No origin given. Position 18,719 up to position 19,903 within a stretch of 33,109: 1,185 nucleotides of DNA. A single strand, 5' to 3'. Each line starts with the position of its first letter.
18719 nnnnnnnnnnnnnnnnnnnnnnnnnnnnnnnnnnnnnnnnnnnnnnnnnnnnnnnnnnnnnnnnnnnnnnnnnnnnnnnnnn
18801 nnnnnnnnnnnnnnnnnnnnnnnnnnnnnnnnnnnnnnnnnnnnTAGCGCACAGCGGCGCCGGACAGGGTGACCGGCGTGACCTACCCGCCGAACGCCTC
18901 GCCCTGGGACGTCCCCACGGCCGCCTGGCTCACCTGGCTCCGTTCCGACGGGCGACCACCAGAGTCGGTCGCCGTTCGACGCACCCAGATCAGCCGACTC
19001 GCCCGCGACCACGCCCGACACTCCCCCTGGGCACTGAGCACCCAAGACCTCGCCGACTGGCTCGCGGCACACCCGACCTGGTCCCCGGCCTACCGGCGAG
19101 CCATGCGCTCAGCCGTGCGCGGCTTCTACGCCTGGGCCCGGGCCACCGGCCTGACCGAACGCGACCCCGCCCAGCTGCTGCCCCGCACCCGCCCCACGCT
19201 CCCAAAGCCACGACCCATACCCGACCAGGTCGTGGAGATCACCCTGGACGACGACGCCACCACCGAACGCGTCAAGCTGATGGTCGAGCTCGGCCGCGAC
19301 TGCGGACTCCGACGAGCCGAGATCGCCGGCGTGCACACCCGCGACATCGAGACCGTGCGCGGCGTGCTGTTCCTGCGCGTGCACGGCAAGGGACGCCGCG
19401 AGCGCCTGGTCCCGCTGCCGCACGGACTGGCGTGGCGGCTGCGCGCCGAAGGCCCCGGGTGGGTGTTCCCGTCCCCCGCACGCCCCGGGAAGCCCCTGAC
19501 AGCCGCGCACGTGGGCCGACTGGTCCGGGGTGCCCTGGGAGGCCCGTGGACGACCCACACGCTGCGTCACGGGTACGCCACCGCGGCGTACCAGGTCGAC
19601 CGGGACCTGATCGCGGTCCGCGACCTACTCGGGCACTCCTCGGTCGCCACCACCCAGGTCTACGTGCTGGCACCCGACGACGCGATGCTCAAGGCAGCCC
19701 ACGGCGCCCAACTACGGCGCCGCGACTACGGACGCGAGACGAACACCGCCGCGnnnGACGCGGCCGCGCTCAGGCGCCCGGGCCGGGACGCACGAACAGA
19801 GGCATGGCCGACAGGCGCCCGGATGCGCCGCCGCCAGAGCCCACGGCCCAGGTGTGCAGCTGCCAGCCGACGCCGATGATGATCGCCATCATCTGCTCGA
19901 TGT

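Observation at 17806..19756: Integration-dependent immunity architecture: Rep and Int both end in Ala-Ala, in a rep-orf-orf-int operon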

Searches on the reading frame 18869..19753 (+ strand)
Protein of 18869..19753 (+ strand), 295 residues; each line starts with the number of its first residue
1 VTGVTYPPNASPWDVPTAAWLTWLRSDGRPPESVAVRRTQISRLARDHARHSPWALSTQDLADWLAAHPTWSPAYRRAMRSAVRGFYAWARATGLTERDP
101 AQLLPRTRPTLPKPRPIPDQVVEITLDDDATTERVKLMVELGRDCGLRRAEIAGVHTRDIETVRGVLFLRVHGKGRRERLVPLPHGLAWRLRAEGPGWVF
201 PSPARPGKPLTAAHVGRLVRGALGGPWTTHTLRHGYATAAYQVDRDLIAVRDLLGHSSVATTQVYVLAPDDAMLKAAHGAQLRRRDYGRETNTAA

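Call 5: search_protein_families(library=pfam, proteins=[window:18869-19753:+], max_evalue=0.01)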
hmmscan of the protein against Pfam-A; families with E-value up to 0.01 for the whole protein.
window:18869-19753:+ (295 aa): 2 families
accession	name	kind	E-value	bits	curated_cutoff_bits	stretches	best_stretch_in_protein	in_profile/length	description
PF00589.27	Phage_integrase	-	2.3e-19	70.3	27.1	1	128-266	17-166/172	Phage integrase family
PF02899.23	Phage_int_SAM_1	-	0.0072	17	22.3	0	46-92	34-81/83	Phage integrase, N-terminal SAM-like domain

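Call 8: search_dna_similar(query=window:18869-19753:+, collection=phages, mode=protein, max_rows=30)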
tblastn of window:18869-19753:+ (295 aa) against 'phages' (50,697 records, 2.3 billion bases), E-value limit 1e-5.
Records with a match: 457; places in all: 457; records where one place covers at least 80% of the query: 335.
Best place of each record, by identity: <60% 457.
By first word of the organism name: Mycobacterium 253; Gordonia 124; Polaribacter 17; Bacteriophage 16; Arthrobacter 14; Listeria 6; Acinetobacter 4; Salmonella 4; Microbacterium 3; Rhodococcus 3; and 9 more.
By host as written in the record: Mycobacterium smegmatis mc2 155 153; Gordonia terrae 3612 101; Mycobacterium smegmatis mc#155 37; - 25; Polaribacter sp. HaHaR_3_91 11; Mycobacterium smegmatis mc2155 9; Mycobacterium tuberculosis; Mycobacterium smegmatis 9; Gordonia terrae CAG3 8; and 58 more.
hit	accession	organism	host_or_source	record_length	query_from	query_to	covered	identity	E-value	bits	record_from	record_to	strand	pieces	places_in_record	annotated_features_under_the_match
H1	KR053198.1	Gordonia phage GMA5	Gordonia malaquae BEN700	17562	11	282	92%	42.6%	1e-41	158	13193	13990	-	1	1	putative integrase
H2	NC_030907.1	Gordonia phage GMA5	Gordonia malaquae BEN700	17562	11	282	92%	42.6%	1e-41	158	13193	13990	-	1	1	integrase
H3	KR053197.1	Gordonia phage GRU3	Gordonia rubropertincta strain CON38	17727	13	282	92%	42.6%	7e-43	162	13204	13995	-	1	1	putative integrase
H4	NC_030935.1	Gordonia phage GRU3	Gordonia rubropertincta strain CON38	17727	13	282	92%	42.6%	7e-43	162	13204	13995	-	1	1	integrase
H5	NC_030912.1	Gordonia phage McGonagall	Gordonia neofelifaecis NRRL 59395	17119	13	280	91%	42.9%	2e-41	157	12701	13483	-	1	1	18: integrase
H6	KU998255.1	Gordonia phage McGonagall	Gordonia neofelifaecis NRRL 59395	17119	13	280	91%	42.9%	2e-41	157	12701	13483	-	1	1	18: integrase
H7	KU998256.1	Gordonia phage Jeanie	Gordonia neofelifaecis NRRL 59395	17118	13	280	91%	42.9%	2e-41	157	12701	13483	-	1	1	18: integrase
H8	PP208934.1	Gordonia phage Hibiscus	Gordonia phage Hibiscus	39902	11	280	92%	41.2%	2e-40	155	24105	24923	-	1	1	32: tyrosine integrase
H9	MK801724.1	Gordonia phage PhrostedPhlake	Gordonia terrae 3612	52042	13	277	90%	41.0%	9e-39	150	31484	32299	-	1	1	43: tyrosine integrase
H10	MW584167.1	Mycobacterium phage prophiGD43A-5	Mycobacterium abscessus GD43A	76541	2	279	94%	39.0%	1e-34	138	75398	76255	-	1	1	117: tyrosine integrase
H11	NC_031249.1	Gordonia phage UmaThurman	Gordonia terrae 3612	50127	13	277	90%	40.7%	8e-30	124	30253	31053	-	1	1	35: tyrosine integrase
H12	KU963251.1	Gordonia phage UmaThurman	Gordonia terrae 3612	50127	13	277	90%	40.7%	8e-30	124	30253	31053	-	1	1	35: tyrosine integrase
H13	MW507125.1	Gordonia phage Phlop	Gordonia terrae 3612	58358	13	280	91%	40.1%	7e-39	150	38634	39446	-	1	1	46: tyrosine integrase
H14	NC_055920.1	Gordonia phage Phlop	Gordonia terrae 3612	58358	13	280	91%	40.1%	7e-39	150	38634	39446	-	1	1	46: integrase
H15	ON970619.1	Gordonia phage PullumCavea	Gordonia terrae 3612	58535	13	280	91%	40.1%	7e-39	150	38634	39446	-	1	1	46: tyrosine integrase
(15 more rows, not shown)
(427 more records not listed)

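Call 37: search_protein_families(library=phrogs, proteins=[window:18869-19753:+], max_evalue=0.1)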
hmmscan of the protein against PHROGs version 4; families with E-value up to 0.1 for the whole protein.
window:18869-19753:+ (295 aa): 4 families
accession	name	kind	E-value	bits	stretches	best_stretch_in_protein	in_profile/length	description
phrog_1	-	integration and excision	4.4e-33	116.4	1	55-272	206-439/611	integrase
phrog_216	-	integration and excision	5.3e-29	102.3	1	76-292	15-248/301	integrase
phrog_7269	-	integration and excision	6.3e-08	33.4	1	223-277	24-78/89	integrase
phrog_7685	-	integration and excision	0.00062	20.4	1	220-269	172-224/240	integrase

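Call 38: search_protein_families(library=ncbifam, proteins=[window:18869-19753:+], max_evalue=0.1)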
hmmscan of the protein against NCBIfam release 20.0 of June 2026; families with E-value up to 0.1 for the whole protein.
window:18869-19753:+ (295 aa): 9 families
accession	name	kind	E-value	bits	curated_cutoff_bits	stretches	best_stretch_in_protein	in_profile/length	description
TIGR02224.1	recomb_XerC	equivalog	2.5e-28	99.3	335.15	1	52-267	40-276/295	tyrosine recombinase XerC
NF001399.0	PRK00283.1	subfamily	1.3e-25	90.3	279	2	54-184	49-183/300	tyrosine recombinase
TIGR02225.1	recomb_XerD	equivalog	3.6e-23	82.3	329.6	2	38-184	22-173/290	site-specific tyrosine recombinase XerD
NF040815.2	recomb_XerA_Arch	equivalog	1.1e-18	67.7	220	1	51-268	33-254/263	site-specific tyrosine recombinase/integron integrase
TIGR02249.1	integrase_gron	subfamily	1e-15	57.9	265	2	226-266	258-298/315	integron integrase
NF002331.0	PRK01287.1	subfamily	2.8e-15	56.1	371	2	77-189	101-218/365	site-specific tyrosine recombinase XerC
NF011946.0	PRK15417.1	equivalog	1.1e-12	47.8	435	2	223-266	270-313/337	integron integrase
NF003462.0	PRK05084.1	equivalog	6.3e-11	41.6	267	1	224-276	300-352/360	tyrosine recombinase XerS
NF040693.1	recomb_GmtY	equivalog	0.079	12.2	340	0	228-268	392-432/441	gamma-mobile-trio recombinase GmtY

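Call 39: find_homologous_proteins(query=window:18869-19753:+, max_evalue=1e-20)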
Query window:18869-19753:+ (295 aa): 600 proteins with E <= 1e-20 among 8000 candidates; the best 120 are listed.
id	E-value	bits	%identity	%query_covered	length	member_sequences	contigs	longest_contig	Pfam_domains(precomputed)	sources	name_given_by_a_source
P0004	1.0e-192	657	100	99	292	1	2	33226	PF00589.28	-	-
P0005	5.1e-144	497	81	95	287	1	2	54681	PF00589.28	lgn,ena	-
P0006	1.8e-127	443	73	95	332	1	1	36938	PF00589.28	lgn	-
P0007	4.2e-124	432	72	95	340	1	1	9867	PF00589.28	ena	-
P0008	1.8e-120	420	70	96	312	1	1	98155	PF00589.28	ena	-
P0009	1.8e-119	417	72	94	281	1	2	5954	PF00589.28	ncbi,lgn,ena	-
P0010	1.7e-105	371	64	92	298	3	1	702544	PF00589.28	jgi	-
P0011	4.5e-96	340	58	93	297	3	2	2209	PF00589.28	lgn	-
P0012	2.8e-95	337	59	92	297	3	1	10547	PF00589.28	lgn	-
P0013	3.4e-67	245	48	88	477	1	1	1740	PF13495.13,PF00589.28,PF02899.24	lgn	-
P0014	8.7e-67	243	38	91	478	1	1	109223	PF13495.13,PF00589.28,PF02899.24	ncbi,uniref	ncbi:integrase [Marisediminicola sp. UYEF4]|uniref:tyrosine-type recombinase/integrase n=1 Tax=Maris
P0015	1.4e-64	236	46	86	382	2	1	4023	PF13495.13,PF00589.28,PF02899.24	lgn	-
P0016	2.1e-64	236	43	87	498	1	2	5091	PF00589.28,PF02899.24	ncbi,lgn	-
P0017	2.6e-64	235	49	91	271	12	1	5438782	PF00589.28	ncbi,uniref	ncbi:tyrosine-type recombinase/integrase [Rhodococcus ruber]|uniref:tyrosine-type recombinase/integr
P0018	5.5e-62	228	42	93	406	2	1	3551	PF00589.28,PF02899.24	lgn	-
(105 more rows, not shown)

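Call 41: find_encoding_contigs(protein=P0008, flank=10000, max_places=2)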
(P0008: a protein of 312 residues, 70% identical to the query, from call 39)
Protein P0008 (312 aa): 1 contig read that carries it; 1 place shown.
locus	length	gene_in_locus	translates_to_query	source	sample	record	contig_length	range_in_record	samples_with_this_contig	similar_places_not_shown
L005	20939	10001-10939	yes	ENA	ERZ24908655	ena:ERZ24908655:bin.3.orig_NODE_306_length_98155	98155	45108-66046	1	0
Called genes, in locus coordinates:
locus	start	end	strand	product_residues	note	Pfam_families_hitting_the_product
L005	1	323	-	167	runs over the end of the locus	PF00436:SSB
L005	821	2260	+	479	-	-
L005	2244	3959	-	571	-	-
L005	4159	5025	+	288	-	PF09995:MPAB_Lcp_cat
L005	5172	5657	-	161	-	PF00903:Glyoxalase, PF12681:Glyoxalase_2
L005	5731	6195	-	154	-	PF06445:GyrI-like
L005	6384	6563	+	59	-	-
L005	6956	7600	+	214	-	PF00929:RNase_T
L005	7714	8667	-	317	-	PF27100:DcsG_N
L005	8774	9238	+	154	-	PF01740:STAS, PF13466:STAS_2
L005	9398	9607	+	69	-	-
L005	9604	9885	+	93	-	-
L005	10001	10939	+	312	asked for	PF00589:Phage_integrase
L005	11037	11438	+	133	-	-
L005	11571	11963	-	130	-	-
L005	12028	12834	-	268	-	PF02557:VanY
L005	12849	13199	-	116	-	-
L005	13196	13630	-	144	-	-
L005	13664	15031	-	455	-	PF13229:Beta_helix (weak)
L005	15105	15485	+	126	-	-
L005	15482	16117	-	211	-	-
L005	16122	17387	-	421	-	-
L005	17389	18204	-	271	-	-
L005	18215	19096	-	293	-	-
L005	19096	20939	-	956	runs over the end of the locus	PF10145:PhageMin_Tail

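Call 42: find_encoding_contigs(protein=P0010, flank=10000, max_places=2)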
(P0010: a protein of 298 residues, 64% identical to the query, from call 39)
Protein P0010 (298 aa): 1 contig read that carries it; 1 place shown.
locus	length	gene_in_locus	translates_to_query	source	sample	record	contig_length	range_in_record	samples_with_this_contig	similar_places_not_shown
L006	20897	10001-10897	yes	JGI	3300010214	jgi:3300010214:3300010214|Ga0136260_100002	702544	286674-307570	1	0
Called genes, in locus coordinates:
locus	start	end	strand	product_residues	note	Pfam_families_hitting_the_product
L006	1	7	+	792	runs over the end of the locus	PF03706:LPG_synthase_TM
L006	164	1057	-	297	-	PF02424:ApbE, PF27030:AbpE_bact (weak)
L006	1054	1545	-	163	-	PF04205:FMN_bind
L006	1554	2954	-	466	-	PF01794:Ferric_reduct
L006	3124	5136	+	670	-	PF13520:AA_permease_2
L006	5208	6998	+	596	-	PF13493:DUF4118, PF00512:HisKA, PF02518:HATPase_c, PF13581:HATPase_c_2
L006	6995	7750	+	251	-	PF00072:Response_reg, PF00486:Trans_reg_C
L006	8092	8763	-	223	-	PF00106:adh_short, PF08659:KR, PF13561:adh_short_C2, PF23441:SDR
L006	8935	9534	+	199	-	PF00440:TetR_N, PF16925:TetR_C_13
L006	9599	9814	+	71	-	-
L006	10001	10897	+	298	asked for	PF00589:Phage_integrase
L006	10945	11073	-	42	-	-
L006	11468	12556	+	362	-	PF00145:DNA_methylase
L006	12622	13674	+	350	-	PF01844:HNH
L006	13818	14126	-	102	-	-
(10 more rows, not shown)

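Call 48: find_encoding_contigs(protein=P0005, flank=10000, max_places=2)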
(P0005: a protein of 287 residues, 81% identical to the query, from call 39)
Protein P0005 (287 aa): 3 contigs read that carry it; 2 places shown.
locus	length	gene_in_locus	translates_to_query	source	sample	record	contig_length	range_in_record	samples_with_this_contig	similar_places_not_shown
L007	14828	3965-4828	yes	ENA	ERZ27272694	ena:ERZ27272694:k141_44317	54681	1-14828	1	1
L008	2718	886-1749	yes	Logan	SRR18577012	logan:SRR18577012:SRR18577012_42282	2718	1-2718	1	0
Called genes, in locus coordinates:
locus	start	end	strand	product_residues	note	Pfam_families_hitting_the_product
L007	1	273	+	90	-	?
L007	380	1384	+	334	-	PF04069:OpuAC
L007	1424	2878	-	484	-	PF07992:Pyr_redox_2, PF13738:Pyr_redox_3 (weak), PF00070:Pyr_redox, PF02852:Pyr_redox_dim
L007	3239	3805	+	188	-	-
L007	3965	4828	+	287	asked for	PF00589:Phage_integrase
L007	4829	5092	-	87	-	-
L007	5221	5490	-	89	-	-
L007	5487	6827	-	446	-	-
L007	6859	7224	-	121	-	PF23140:Gp80 (weak)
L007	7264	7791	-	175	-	-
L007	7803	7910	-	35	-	-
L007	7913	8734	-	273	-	PF02557:VanY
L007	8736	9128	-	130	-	-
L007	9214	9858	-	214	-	-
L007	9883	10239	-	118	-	-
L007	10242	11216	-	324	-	-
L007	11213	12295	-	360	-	-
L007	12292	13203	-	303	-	-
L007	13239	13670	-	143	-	-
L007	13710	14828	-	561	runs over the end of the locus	-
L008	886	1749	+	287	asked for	PF00589:Phage_integrase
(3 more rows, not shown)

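Call 49: find_encoding_contigs(protein=P0006, flank=10000, max_places=2)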
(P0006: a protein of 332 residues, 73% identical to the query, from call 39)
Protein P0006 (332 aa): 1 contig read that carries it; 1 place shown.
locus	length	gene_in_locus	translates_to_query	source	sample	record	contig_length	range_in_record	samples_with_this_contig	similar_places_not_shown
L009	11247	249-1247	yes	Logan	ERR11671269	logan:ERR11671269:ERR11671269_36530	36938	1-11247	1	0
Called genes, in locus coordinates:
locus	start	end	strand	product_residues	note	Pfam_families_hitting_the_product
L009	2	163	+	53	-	?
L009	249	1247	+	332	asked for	PF00589:Phage_integrase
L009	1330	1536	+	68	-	-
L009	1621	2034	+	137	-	PF12728:HTH_17 (weak)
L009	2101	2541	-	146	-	-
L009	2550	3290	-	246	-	PF02557:VanY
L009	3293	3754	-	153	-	-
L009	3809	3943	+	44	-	-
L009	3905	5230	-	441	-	PF02012:BNR (faint), PF13088:BNR_2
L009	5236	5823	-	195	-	-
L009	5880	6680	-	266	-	-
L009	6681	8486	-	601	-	-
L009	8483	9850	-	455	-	-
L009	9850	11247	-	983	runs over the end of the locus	PF10145:PhageMin_Tail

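Call 50: find_encoding_contigs(protein=P0009, flank=10000, max_places=3)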
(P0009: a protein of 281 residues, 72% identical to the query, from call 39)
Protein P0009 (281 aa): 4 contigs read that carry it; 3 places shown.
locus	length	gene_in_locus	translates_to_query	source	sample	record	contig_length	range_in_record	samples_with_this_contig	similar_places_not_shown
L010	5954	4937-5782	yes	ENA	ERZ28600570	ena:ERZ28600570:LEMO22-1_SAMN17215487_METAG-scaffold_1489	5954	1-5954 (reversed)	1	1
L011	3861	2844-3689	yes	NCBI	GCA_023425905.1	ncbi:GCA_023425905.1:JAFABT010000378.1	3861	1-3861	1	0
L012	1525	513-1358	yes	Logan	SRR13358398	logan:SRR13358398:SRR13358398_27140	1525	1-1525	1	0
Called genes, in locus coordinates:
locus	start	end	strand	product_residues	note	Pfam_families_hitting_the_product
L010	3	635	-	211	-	?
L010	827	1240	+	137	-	PF04237:YjbR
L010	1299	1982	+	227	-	PF00929:RNase_T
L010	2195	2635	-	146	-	PF01243:PNPOx_N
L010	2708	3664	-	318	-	PF27100:DcsG_N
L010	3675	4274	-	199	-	PF00857:Isochorismatase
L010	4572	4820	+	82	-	-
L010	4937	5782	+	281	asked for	PF00589:Phage_integrase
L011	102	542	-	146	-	PF01243:PNPOx_N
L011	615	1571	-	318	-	PF27100:DcsG_N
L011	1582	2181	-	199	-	PF00857:Isochorismatase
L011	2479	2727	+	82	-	-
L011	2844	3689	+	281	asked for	PF00589:Phage_integrase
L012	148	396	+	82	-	-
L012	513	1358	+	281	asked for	PF00589:Phage_integrase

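Call 63: get_annotated_region(hit=H2, flank=2500)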
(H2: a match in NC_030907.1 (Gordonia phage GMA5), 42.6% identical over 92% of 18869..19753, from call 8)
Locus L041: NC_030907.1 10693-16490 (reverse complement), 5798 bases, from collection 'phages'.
description: Gordonia phage GMA5, complete genome.
organism: Gordonia phage GMA5 (NCBI taxid 1647472)
taxonomy: Viruses; Duplodnaviria; Heunggongvirae; Uroviricota; Caudoviricetes; Grutrevirus; Grutrevirus GMA5
host: Gordonia malaquae BEN700; source: wastewater; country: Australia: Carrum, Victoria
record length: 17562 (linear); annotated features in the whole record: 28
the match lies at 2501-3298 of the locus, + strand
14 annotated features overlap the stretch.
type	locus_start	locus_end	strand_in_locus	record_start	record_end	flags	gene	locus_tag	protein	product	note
CDS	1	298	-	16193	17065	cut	-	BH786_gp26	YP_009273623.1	putative DNA polymerase III subunit epsilon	Orf26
CDS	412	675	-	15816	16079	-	-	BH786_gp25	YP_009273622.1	hypothetical protein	Orf25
CDS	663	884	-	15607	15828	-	-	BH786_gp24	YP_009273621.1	hypothetical protein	Orf24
CDS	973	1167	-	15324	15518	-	-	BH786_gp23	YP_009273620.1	DNA binding protein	Orf23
CDS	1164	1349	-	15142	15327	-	-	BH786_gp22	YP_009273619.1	hypothetical protein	Orf22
CDS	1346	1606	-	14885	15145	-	-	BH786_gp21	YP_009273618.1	hypothetical protein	Orf21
CDS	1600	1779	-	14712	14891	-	-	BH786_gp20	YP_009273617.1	excisionase and transcriptional regulator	Orf20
CDS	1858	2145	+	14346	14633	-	-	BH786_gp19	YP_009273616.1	transcriptional repressor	Orf19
CDS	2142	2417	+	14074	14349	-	-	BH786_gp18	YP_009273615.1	HTH DNA binding protein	Orf18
CDS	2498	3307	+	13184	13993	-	-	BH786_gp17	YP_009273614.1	integrase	Orf17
CDS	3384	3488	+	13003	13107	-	-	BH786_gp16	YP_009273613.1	hypothetical protein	Orf16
CDS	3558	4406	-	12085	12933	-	-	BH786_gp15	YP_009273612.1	putative structural protein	Orf15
CDS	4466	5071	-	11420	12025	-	-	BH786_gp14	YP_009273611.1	virion structural protein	Orf14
CDS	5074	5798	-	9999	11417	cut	-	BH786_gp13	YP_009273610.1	minor tail protein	Orf13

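Call 64: get_annotated_region(hit=H8, flank=2500)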
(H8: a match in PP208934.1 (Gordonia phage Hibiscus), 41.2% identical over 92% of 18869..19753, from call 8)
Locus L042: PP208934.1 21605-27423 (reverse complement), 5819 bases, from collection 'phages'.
description: Gordonia phage Hibiscus, complete genome.
organism: Gordonia phage Hibiscus (NCBI taxid 3118977)
taxonomy: Viruses; Duplodnaviria; Heunggongvirae; Uroviricota; Caudoviricetes
host: Gordonia phage Hibiscus; source: soil; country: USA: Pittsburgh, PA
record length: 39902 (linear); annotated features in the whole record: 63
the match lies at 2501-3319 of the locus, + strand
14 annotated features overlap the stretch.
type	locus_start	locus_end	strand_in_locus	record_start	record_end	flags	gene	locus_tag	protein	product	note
CDS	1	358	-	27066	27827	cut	40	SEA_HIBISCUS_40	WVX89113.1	Cas4 exonuclease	-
CDS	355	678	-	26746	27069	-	39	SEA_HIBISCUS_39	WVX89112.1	hypothetical protein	-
CDS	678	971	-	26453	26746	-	38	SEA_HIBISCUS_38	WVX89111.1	hypothetical protein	-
CDS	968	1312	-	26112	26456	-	37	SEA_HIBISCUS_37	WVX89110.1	WhiB family transcription factor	-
CDS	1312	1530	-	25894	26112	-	36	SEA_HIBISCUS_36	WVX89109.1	hypothetical protein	-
CDS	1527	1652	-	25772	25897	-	35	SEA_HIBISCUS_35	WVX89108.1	membrane protein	-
CDS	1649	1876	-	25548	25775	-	34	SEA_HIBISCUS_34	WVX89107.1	excise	-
CDS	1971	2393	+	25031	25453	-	33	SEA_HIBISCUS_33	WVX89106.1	immunity repressor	-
CDS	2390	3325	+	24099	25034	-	32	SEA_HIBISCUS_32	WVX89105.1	tyrosine integrase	-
CDS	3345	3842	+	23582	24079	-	31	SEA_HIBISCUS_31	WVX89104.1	hypothetical protein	-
CDS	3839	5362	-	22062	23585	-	30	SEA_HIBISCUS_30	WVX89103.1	minor tail protein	-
CDS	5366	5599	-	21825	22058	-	29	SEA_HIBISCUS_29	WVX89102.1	hypothetical protein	-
CDS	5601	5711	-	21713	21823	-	28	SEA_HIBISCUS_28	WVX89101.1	hypothetical protein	-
CDS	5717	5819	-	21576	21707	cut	27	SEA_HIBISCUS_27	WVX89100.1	hypothetical protein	-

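Call 87: search_protein_families(library=padloc, proteins=[L005:9398-9604:+, L007:3239-3802:+], max_evalue=0.1)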
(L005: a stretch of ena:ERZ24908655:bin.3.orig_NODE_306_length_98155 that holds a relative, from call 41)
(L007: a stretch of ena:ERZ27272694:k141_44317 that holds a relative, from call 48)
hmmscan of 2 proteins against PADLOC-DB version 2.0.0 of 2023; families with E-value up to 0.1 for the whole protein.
L005:9398-9604:+ (69 aa): 0 families

L007:3239-3802:+ (188 aa): 0 families
